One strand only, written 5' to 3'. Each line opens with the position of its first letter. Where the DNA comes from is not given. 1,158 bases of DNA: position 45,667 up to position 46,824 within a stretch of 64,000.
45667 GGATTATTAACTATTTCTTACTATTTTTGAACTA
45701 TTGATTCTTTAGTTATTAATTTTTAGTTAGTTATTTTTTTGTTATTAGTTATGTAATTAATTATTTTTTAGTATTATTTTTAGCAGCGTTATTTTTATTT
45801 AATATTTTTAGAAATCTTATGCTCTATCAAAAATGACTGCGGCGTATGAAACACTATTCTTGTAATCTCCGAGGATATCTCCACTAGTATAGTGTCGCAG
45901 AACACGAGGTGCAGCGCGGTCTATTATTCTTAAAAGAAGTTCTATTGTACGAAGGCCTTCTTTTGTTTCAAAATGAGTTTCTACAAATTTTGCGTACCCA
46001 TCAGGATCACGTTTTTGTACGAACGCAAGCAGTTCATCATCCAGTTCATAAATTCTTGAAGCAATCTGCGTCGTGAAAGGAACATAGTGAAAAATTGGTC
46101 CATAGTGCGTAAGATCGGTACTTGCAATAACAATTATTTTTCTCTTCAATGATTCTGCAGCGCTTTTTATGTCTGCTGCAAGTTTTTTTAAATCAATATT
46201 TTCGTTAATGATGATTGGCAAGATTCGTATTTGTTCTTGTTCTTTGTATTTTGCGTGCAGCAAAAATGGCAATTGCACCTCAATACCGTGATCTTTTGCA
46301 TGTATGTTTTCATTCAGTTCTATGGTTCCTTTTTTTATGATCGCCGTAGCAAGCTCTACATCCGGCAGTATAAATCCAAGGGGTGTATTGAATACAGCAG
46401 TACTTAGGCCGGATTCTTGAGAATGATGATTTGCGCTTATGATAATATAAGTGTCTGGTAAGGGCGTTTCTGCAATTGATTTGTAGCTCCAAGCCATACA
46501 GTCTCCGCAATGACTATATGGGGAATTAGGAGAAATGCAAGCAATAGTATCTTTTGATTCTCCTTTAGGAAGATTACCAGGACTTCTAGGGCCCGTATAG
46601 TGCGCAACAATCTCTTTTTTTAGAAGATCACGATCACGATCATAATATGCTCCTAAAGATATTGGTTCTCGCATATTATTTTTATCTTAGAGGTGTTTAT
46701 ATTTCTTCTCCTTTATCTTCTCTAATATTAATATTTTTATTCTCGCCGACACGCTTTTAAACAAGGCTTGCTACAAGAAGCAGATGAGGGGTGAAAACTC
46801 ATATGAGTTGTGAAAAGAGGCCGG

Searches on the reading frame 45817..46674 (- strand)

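Call 15: search_protein_families(library=pfam, proteins=[window:45817-46674:-])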
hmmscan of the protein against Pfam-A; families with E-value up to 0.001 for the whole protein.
window:45817-46674:- (285 aa): 1 family
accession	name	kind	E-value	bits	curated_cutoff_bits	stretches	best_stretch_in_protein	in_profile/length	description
PF01875.22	Memo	-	1.3e-38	133.2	27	1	8-280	6-268/269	Memo-like protein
